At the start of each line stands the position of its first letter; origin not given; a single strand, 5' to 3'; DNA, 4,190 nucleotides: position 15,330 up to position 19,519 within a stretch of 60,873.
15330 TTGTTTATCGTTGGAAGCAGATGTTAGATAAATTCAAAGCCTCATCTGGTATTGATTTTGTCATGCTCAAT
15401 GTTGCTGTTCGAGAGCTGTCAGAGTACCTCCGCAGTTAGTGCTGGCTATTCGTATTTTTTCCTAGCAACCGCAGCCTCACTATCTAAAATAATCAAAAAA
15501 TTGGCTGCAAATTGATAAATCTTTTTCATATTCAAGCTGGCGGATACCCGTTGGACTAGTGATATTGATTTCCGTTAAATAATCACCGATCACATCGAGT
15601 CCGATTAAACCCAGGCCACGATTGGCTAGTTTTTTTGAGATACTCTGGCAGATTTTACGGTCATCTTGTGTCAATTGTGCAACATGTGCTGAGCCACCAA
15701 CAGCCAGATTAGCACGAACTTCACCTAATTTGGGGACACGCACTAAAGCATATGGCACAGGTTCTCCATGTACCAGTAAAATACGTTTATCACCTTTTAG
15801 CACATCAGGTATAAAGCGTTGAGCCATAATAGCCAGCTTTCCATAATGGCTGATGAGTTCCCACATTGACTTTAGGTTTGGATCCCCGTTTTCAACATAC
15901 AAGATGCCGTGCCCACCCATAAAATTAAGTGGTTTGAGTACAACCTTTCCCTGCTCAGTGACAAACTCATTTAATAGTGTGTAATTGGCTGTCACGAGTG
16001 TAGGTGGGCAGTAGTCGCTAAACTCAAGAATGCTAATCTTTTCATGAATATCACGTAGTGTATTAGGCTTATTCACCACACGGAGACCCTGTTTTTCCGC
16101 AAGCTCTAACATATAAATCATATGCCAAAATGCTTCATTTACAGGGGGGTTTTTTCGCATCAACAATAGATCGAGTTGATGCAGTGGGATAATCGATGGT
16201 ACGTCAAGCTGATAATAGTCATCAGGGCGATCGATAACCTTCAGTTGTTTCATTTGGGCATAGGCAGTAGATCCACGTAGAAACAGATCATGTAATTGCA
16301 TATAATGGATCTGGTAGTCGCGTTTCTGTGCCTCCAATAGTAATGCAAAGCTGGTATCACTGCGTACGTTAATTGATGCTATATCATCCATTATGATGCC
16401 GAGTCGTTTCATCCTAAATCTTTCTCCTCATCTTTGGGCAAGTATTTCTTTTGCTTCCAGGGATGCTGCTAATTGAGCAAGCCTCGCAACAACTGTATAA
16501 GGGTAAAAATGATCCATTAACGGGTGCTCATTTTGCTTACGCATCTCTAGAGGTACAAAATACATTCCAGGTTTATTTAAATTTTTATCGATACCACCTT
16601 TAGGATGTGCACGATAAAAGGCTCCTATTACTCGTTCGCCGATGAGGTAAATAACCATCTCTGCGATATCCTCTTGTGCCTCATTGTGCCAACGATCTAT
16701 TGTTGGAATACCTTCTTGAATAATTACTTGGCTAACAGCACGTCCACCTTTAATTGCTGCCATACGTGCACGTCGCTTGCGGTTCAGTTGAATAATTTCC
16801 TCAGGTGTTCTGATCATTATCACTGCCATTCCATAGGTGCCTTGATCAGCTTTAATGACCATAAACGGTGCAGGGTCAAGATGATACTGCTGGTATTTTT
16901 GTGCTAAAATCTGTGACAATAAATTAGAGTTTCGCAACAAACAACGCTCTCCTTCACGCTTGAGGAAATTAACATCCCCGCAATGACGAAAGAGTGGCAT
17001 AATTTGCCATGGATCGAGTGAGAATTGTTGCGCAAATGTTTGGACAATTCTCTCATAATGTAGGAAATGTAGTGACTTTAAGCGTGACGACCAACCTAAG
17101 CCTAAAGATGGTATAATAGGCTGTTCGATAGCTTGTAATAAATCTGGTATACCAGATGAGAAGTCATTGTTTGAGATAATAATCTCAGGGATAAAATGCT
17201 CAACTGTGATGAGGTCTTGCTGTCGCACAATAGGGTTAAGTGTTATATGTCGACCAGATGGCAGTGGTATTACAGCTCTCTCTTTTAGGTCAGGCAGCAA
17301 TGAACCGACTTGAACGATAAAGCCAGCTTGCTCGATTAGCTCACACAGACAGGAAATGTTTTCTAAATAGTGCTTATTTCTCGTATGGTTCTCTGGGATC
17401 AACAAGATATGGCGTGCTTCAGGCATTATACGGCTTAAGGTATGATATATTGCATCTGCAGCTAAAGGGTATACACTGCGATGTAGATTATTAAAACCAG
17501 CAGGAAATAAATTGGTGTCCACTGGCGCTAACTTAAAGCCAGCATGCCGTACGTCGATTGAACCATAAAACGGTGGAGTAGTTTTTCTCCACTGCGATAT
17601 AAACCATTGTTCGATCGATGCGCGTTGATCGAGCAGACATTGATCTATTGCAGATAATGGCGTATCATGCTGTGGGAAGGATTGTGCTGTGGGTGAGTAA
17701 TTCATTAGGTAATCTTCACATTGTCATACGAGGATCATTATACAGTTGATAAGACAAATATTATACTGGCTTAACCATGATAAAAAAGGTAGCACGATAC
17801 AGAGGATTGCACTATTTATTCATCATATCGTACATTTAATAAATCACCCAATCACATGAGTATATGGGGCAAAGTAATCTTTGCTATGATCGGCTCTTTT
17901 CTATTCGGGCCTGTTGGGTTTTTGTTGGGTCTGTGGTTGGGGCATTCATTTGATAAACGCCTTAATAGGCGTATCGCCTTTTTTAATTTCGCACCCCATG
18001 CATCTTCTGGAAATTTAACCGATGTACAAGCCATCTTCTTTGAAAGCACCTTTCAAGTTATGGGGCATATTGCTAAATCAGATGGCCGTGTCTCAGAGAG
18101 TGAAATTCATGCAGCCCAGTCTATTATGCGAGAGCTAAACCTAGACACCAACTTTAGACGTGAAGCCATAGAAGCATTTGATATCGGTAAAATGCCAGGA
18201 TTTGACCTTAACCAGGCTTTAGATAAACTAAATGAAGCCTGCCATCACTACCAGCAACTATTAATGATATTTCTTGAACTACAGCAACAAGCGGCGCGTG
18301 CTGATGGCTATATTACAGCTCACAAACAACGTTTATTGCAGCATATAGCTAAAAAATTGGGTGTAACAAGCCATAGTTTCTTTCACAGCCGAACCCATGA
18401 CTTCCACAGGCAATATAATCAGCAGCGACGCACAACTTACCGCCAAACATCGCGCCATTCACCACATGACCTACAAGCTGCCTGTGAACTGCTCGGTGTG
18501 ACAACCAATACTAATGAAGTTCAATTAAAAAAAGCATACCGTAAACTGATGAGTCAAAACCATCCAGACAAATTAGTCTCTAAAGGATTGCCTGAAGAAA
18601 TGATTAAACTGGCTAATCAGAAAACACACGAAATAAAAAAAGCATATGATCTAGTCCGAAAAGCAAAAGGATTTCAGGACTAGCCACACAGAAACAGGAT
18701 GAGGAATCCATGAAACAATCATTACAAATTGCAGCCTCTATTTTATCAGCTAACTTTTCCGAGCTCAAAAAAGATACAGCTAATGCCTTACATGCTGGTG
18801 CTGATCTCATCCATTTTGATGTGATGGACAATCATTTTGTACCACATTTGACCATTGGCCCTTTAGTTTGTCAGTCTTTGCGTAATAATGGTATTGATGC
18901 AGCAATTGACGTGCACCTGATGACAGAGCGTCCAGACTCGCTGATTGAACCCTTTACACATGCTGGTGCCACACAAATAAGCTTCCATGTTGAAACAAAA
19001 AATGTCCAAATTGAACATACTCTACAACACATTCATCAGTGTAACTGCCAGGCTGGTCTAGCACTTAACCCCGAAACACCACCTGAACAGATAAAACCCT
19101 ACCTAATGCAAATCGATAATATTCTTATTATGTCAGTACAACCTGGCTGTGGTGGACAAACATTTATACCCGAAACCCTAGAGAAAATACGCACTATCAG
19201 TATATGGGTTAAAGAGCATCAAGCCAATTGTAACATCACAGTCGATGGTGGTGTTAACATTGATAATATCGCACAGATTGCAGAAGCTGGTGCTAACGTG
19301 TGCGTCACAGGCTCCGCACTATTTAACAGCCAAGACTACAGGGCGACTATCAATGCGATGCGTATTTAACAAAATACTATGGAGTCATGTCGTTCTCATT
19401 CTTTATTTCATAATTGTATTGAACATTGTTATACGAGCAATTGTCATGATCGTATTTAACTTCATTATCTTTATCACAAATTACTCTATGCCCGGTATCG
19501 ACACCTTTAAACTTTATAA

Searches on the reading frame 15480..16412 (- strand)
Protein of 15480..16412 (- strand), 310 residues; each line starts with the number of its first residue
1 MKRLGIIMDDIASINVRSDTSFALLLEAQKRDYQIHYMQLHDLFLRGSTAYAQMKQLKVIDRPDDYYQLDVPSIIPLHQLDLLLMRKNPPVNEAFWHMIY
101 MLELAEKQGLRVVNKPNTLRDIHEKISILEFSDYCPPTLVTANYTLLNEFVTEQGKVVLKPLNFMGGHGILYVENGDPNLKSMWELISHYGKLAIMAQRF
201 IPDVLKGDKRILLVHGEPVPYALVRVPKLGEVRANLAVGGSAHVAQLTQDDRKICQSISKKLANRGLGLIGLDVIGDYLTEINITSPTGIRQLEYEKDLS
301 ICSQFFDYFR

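Call 16: search_protein_families(library=pfam, proteins=[window:15480-16412:-], max_evalue=0.001)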
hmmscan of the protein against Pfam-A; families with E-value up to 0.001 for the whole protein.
window:15480-16412:- (310 aa): 4 families
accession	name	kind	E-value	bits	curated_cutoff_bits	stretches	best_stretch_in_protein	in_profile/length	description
PF02955.21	GSH-S_ATP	-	3.8e-67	225.6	23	1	124-295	1-172/175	Prokaryotic glutathione synthetase, ATP-grasp domain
PF02951.20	GSH-S_N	-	2.5e-35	121.5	21.3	1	3-120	2-119/119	Prokaryotic glutathione synthetase, N-terminal domain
PF08443.16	RimK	-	1.4e-09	38.3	21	1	154-299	40-178/188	RimK-like ATP-grasp domain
PF14398.11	ATPgrasp_YheCD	-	8e-05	22.5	26.8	1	130-176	24-70/255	YheC/D like ATP-grasp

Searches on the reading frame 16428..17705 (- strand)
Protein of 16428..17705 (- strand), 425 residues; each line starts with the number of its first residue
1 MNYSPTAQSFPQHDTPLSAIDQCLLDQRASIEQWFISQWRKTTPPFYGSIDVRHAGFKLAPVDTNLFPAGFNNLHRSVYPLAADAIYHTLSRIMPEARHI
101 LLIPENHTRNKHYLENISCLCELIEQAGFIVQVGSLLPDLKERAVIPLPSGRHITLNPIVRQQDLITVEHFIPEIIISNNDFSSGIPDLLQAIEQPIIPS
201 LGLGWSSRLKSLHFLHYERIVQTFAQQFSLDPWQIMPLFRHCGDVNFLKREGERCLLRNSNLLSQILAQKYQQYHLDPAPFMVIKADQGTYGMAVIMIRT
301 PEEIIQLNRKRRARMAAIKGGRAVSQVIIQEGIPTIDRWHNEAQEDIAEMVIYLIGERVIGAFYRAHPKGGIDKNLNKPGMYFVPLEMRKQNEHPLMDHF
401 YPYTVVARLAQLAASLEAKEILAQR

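Call 17: search_protein_families(library=pfam, proteins=[window:16428-17705:-], max_evalue=0.001)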
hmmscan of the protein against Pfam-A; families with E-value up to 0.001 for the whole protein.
window:16428-17705:- (425 aa): 1 family
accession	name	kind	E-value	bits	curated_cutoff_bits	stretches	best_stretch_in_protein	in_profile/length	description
PF08886.16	GshA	-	9e-150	499.1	25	1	22-417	2-401/402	Glutamate-cysteine ligase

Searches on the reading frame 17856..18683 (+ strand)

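Call 17: search_protein_families(library=pfam, proteins=[window:17856-18683:+], max_evalue=0.001)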
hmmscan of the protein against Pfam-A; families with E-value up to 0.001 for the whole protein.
window:17856-18683:+ (275 aa): 2 families
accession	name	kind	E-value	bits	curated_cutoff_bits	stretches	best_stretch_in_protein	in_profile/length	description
PF05099.18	TerB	-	5.6e-12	46.4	24.4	1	68-175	7-113/118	Tellurite resistance protein TerB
PF00226.36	DnaJ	-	2.1e-08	34.6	27.8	1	211-267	4-53/63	DnaJ domain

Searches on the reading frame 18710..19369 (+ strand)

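Call 17: search_protein_families(library=pfam, proteins=[window:18710-19369:+], max_evalue=0.001)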
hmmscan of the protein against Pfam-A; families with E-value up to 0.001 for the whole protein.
window:18710-19369:+ (219 aa): 2 families
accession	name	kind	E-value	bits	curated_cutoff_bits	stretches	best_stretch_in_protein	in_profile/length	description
PF00834.25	Ribul_P_3_epim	-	2.8e-72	242.7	21.1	1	6-205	1-198/198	Ribulose-phosphate 3 epimerase family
PF01729.25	QRPTase_C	-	0.00024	21.3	23.1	0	157-204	111-158/169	Quinolinate phosphoribosyl transferase, C-terminal domain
